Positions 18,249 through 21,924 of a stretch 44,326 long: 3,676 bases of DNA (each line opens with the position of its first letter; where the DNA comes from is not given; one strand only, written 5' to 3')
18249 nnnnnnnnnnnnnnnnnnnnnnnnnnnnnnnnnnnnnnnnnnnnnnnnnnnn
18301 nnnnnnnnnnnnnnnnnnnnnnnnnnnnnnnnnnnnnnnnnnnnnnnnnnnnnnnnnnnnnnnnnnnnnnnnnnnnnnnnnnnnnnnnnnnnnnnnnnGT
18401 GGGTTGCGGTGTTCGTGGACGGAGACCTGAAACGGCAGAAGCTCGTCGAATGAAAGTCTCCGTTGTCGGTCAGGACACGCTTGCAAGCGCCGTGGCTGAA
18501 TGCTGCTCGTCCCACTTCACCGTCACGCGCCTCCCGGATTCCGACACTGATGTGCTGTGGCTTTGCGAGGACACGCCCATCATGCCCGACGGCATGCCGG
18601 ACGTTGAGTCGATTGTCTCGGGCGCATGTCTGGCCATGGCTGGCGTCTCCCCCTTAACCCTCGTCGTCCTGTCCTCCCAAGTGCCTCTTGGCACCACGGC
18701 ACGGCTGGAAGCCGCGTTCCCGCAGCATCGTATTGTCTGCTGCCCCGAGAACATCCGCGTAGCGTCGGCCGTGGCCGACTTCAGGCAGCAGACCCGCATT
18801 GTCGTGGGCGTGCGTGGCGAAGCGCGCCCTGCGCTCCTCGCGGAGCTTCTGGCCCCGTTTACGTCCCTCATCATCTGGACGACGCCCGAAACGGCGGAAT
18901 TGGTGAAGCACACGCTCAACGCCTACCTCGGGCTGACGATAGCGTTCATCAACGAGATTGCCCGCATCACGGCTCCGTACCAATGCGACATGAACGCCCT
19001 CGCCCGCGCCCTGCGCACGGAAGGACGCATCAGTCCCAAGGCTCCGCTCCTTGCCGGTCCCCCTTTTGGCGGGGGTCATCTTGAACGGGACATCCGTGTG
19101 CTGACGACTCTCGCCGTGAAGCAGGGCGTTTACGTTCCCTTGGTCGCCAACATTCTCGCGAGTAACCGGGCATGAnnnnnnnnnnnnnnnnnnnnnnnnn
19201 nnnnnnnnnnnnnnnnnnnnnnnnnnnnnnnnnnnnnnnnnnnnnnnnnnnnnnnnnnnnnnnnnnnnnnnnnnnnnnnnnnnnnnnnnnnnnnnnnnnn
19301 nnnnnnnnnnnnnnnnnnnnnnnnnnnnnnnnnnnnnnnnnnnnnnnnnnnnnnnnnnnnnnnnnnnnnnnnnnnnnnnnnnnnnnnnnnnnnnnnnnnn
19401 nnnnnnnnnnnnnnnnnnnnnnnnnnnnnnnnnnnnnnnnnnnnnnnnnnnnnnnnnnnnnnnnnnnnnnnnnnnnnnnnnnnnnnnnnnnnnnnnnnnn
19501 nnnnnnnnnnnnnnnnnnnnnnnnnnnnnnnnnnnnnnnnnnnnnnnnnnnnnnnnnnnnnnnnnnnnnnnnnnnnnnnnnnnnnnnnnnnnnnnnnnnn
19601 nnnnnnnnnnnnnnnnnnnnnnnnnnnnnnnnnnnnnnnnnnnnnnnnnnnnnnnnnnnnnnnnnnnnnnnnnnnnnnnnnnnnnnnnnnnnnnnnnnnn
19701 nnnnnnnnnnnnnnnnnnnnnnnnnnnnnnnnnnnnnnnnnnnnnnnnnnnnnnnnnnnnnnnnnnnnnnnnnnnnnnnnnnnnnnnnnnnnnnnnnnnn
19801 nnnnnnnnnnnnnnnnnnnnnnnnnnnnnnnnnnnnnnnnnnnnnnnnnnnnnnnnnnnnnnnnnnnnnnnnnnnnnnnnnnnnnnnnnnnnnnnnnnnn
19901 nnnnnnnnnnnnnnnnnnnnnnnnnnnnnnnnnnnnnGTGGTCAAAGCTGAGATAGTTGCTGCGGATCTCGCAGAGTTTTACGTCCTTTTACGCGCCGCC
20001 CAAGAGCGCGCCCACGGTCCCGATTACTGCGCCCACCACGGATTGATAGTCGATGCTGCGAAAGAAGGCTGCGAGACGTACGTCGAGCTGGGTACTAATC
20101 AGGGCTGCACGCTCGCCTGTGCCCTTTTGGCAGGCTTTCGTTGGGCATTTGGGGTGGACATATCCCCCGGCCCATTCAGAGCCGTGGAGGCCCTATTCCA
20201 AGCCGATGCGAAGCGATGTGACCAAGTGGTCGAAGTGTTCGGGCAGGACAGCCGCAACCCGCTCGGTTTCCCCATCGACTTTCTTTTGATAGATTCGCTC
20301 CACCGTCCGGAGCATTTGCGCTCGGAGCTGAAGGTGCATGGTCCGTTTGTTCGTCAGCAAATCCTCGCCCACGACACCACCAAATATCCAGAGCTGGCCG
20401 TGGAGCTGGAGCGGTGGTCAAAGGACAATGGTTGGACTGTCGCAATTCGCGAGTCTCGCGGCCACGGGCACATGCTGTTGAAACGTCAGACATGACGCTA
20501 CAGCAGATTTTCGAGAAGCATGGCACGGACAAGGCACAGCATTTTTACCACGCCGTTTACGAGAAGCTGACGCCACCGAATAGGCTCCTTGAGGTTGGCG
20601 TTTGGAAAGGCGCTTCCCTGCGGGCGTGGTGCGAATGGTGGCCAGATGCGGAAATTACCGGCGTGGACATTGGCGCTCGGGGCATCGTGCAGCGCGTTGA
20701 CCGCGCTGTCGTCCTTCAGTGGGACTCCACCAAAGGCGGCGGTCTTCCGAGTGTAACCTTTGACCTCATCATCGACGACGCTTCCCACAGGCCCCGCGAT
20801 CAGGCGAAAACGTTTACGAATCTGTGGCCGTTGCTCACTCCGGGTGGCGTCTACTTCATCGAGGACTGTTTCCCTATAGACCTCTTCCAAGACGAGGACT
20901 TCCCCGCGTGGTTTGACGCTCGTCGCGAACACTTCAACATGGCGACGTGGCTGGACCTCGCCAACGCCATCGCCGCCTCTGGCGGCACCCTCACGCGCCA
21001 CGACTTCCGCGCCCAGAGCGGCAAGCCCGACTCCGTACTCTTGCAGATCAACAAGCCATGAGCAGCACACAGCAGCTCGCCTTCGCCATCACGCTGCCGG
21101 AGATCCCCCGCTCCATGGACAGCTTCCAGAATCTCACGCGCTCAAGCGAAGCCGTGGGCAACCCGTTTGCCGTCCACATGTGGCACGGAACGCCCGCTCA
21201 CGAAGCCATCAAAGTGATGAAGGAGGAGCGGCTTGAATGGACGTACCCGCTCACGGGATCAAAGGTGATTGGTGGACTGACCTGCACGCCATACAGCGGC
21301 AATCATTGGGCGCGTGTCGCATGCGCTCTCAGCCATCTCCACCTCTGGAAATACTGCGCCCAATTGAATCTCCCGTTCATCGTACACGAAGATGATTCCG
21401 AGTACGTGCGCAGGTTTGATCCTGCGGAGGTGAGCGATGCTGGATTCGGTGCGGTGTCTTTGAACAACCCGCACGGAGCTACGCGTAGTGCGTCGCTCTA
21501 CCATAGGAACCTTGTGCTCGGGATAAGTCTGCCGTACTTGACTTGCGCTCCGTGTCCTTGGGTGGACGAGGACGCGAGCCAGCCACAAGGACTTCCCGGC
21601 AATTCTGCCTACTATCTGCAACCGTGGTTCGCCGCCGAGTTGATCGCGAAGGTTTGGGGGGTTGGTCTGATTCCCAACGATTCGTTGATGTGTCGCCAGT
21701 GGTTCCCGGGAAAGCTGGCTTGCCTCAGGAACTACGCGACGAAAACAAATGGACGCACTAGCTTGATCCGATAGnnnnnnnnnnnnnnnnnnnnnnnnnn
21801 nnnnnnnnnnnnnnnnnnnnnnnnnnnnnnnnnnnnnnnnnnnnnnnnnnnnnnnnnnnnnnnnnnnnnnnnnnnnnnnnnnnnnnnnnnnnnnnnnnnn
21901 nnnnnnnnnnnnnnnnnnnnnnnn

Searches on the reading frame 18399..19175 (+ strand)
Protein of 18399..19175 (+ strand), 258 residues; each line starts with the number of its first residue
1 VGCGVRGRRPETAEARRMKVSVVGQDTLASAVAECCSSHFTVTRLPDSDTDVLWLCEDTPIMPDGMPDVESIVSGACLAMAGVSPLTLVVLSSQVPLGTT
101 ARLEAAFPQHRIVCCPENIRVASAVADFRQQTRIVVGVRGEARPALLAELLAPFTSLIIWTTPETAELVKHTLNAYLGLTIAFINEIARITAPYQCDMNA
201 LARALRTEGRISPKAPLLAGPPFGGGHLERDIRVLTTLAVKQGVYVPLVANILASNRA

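Call 37: search_protein_families(library=phrogs, proteins=[window:18399-19175:+], max_evalue=0.001)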
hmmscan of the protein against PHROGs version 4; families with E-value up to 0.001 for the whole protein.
window:18399-19175:+ (258 aa): 1 family
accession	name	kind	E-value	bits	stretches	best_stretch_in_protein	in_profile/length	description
phrog_9148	-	other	2.9e-24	86.8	1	50-256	77-291/382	UDP-glucose dehydrogenase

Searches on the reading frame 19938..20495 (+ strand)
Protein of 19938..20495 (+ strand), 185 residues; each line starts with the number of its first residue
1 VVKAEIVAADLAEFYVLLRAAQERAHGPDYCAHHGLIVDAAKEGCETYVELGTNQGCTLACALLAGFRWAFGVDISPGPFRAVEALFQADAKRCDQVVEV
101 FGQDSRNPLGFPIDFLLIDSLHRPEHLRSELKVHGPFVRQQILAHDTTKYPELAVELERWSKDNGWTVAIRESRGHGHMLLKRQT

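Call 37: search_protein_families(library=phrogs, proteins=[window:19938-20495:+], max_evalue=0.001)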
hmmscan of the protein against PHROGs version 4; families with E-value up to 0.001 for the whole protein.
window:19938-20495:+ (185 aa): 0 families

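Call 63: search_protein_families(library=pfam, proteins=[window:19938-20495:+], max_evalue=0.01)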
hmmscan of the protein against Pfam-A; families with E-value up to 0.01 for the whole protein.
window:19938-20495:+ (185 aa): 1 family
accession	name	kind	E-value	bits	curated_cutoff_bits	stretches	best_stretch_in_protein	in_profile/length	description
PF13578.12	Methyltransf_24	-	1.4e-05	26.3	26.3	1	49-141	1-97/105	Methyltransferase domain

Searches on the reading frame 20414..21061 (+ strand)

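Call 37: search_protein_families(library=phrogs, proteins=[window:20414-21061:+], max_evalue=0.001)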
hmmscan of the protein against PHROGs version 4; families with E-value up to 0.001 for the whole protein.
window:20414-21061:+ (215 aa): 1 family
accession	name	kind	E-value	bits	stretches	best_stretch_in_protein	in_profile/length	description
phrog_21658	-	other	2.1e-22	81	1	27-152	1-148/226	methyltransferase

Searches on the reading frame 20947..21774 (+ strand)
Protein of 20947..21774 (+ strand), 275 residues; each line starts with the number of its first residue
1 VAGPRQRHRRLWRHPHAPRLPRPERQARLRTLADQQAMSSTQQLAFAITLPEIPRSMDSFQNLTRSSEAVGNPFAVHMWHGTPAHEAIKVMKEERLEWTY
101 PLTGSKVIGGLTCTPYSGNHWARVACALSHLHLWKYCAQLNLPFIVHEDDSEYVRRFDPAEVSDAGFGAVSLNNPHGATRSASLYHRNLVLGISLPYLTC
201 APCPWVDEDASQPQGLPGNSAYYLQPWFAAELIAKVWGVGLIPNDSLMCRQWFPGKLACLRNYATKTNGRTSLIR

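Call 37: search_protein_families(library=phrogs, proteins=[window:20947-21774:+], max_evalue=0.001)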
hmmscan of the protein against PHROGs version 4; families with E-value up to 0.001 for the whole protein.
window:20947-21774:+ (275 aa): 0 families

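Call 63: search_protein_families(library=pfam, proteins=[window:20947-21774:+], max_evalue=0.01)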
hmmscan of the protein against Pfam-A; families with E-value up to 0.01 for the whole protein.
window:20947-21774:+ (275 aa): 1 family
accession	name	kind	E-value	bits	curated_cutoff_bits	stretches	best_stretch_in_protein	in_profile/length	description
PF01755.23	Glyco_transf_25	-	3e-06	27.7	24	1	124-151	68-96/199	Glycosyltransferase family 25 (LPS biosynthesis protein)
